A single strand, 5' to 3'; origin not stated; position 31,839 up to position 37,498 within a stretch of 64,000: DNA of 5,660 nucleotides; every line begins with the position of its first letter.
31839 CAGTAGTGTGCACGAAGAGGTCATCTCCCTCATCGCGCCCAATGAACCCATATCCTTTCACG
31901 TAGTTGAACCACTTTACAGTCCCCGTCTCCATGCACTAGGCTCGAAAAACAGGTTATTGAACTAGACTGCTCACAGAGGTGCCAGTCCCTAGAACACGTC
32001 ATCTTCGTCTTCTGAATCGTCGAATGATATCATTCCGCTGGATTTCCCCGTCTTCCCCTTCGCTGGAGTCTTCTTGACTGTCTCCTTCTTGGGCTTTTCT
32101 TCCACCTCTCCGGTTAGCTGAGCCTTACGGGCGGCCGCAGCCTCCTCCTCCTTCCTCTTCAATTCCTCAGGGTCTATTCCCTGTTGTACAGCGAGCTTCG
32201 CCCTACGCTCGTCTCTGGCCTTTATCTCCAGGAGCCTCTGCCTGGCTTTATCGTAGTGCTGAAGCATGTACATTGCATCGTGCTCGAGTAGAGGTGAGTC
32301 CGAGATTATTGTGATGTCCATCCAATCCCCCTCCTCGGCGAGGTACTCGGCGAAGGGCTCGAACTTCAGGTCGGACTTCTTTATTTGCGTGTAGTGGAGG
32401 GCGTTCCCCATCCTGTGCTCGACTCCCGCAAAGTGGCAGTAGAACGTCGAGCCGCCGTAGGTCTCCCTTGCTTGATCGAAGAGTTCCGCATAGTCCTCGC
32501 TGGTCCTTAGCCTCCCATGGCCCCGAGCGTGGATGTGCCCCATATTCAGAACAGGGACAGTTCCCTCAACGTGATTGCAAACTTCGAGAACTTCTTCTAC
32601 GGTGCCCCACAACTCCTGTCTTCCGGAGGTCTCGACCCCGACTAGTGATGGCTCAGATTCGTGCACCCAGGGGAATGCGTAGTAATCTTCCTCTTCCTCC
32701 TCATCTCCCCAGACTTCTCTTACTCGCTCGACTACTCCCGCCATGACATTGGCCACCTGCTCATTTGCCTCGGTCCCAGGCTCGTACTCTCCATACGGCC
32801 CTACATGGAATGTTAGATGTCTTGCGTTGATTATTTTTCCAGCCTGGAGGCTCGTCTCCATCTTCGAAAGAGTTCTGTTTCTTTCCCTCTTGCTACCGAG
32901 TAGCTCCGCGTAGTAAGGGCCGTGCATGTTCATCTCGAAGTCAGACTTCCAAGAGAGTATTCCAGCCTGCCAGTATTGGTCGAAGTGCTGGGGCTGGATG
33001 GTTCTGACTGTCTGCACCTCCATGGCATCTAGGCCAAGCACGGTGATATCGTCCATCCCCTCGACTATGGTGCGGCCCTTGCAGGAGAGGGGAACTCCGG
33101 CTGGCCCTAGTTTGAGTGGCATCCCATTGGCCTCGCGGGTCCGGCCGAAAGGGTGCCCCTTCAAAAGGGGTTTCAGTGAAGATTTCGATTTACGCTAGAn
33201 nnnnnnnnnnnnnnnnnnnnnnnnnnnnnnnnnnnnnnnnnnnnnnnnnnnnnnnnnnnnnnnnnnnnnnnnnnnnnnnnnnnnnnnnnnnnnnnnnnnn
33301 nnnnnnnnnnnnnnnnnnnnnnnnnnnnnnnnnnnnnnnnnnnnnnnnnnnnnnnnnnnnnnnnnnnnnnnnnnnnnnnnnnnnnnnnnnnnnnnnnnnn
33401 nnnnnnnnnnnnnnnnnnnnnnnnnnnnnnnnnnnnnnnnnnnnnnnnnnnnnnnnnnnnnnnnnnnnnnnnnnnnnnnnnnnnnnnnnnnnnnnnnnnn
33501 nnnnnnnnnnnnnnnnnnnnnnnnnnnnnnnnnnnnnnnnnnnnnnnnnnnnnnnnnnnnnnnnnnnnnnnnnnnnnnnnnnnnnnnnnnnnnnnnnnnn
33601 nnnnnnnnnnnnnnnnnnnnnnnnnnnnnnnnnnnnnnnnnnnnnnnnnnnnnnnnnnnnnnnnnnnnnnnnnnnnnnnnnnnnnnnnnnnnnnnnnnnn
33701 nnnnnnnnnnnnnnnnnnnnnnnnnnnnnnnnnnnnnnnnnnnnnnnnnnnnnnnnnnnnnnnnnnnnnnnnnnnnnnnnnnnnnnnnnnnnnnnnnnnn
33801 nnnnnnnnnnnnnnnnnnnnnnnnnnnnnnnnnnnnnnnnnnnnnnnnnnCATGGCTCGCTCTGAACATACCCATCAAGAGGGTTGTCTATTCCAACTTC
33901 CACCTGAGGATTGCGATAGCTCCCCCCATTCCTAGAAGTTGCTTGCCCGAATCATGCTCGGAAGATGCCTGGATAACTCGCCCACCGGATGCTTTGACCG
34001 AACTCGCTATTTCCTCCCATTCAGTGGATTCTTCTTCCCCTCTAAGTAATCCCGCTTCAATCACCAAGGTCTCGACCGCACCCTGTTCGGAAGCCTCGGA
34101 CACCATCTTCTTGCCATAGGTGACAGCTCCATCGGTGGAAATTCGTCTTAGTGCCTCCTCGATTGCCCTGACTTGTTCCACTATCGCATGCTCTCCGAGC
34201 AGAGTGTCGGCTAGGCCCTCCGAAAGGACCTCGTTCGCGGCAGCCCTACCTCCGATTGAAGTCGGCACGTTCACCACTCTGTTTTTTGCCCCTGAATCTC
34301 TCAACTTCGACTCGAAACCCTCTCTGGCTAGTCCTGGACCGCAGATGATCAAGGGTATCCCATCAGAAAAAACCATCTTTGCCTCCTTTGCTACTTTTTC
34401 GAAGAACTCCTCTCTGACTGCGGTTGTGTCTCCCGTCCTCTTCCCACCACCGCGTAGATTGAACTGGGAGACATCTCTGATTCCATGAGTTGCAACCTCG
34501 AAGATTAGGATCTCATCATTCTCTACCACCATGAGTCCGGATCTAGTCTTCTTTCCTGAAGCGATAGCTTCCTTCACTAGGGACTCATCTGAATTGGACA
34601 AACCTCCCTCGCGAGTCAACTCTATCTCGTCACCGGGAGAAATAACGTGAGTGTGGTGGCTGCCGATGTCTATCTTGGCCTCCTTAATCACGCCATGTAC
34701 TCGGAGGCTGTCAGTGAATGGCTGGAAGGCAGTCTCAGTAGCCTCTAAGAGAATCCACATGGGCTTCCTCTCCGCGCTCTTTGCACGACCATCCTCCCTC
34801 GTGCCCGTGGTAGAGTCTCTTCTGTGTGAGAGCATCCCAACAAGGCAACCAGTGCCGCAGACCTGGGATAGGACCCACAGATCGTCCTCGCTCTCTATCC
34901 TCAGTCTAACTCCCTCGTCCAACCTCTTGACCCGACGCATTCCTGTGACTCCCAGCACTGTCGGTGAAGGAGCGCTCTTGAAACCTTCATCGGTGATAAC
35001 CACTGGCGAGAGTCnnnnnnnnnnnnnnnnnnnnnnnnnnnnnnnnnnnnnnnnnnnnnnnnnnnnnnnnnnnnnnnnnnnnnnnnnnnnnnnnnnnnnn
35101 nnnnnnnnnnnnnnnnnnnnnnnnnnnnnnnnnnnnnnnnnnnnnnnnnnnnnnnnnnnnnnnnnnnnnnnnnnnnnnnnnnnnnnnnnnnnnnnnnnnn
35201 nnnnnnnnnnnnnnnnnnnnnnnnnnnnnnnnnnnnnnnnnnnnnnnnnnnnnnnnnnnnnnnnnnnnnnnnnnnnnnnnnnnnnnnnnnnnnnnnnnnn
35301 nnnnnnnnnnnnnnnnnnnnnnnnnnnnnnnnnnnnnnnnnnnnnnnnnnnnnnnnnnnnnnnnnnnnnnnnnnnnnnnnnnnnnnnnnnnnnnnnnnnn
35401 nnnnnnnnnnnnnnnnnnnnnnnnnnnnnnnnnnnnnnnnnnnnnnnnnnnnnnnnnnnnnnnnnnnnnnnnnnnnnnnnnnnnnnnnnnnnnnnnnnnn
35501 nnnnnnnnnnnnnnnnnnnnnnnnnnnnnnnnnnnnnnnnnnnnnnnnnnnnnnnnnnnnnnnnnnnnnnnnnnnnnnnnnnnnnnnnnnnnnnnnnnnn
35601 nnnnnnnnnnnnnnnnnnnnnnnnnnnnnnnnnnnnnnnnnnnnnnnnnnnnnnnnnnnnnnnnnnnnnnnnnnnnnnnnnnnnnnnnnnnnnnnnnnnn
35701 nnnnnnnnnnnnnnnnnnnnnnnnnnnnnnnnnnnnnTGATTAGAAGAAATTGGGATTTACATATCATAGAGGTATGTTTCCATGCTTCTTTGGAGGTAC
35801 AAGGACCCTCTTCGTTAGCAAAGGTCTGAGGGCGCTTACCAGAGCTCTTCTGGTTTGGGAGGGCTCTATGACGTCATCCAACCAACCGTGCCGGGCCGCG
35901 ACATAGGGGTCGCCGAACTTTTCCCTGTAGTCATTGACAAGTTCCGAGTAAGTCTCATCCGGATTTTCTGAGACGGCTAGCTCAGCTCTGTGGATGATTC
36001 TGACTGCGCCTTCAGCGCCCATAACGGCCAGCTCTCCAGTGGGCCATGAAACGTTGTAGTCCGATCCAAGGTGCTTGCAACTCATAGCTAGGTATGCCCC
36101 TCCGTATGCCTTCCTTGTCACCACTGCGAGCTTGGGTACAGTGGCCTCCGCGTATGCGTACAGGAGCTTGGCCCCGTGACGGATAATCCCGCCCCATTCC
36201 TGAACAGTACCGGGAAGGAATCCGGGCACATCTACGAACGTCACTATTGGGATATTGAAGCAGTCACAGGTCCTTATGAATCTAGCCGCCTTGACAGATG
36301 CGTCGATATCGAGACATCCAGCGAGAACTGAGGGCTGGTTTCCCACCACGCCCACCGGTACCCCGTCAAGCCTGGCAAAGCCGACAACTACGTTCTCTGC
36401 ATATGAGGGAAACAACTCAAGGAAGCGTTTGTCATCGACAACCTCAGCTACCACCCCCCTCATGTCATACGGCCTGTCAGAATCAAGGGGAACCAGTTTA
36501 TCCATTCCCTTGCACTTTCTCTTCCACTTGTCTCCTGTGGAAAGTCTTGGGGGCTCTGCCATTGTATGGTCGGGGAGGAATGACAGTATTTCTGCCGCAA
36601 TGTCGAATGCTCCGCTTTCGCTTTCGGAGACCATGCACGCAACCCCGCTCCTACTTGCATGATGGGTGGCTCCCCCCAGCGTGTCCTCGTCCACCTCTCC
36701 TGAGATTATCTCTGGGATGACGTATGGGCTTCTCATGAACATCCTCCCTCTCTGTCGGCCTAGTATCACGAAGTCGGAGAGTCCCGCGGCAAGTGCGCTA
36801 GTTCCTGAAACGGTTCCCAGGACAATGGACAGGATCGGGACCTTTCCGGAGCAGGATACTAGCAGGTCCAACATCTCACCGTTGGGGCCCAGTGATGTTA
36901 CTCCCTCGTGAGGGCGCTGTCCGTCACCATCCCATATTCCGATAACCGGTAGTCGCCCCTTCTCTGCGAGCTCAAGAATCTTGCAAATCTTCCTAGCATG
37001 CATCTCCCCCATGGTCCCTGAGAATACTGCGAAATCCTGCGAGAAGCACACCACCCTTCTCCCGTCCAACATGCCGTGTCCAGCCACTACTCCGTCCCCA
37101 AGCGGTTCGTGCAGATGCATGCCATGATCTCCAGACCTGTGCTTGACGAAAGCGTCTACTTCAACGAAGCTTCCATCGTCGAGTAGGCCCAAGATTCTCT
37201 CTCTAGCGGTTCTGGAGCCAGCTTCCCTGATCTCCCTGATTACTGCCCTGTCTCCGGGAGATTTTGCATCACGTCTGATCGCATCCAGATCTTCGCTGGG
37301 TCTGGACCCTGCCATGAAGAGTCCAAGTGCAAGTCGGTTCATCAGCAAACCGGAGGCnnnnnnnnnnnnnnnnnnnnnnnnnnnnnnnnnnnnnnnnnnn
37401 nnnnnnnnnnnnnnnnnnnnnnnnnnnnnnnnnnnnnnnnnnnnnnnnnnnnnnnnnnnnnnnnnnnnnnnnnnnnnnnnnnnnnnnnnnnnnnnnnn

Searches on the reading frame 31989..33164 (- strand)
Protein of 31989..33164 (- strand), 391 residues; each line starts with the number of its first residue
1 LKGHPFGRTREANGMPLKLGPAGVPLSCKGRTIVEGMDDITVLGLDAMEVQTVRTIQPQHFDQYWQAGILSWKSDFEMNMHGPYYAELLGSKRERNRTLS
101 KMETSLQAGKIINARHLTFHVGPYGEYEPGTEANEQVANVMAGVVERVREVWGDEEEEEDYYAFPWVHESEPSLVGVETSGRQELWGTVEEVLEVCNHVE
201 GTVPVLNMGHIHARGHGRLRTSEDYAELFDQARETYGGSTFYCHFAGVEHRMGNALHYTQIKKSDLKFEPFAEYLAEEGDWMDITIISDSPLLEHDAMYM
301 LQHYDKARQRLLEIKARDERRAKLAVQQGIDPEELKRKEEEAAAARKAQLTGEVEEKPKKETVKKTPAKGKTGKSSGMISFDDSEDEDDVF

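Call 14: search_protein_families(library=pfam, proteins=[window:31989-33164:-], max_evalue=0.001)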
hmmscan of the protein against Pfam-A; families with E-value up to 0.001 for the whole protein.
window:31989-33164:- (391 aa): 1 family
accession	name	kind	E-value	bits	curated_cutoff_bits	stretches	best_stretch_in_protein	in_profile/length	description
PF01261.30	AP_endonuc_2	-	1.9e-09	38.1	31.1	1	43-285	7-228/249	Xylose isomerase-like TIM barrel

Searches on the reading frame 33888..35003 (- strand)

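Call 14: search_protein_families(library=pfam, proteins=[window:33888-35003:-], max_evalue=0.001)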
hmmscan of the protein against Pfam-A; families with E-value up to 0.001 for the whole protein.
window:33888-35003:- (371 aa): 2 families
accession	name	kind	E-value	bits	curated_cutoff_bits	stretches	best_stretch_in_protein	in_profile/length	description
PF03465.20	eRF1_3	-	1.2e-18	68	25.8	1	274-370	1-106/106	eRF1 domain 3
PF03463.20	eRF1_1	-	6.7e-14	52.4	23.8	1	27-146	11-122/123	eRF1 domain 1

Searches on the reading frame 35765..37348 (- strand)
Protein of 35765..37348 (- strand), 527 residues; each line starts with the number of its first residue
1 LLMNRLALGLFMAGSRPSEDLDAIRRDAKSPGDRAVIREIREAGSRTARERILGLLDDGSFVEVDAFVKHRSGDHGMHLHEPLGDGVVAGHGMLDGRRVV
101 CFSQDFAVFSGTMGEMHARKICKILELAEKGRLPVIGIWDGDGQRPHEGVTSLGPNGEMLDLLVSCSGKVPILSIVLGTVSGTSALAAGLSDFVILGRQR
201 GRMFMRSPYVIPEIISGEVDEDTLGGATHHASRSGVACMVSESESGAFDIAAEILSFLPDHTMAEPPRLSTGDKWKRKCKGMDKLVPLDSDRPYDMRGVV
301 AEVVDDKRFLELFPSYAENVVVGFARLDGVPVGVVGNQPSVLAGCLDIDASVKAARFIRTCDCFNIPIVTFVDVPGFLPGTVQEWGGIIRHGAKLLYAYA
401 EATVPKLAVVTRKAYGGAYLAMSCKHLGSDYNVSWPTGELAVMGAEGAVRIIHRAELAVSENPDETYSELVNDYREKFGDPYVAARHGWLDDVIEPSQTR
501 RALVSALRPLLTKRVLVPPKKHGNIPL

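Call 14: search_protein_families(library=pfam, proteins=[window:35765-37348:-], max_evalue=0.001)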
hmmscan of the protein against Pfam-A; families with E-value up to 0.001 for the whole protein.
window:35765-37348:- (527 aa): 2 families
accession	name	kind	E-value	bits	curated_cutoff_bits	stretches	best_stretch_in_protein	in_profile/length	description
PF01039.27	Carboxyl_trans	-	3.5e-151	504.6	22.3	1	41-525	3-493/493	Carboxyl transferase domain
PF03255.19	ACCA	-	4.7e-14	52.7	23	1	320-424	94-206/310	Acetyl co-enzyme A carboxylase carboxyltransferase-like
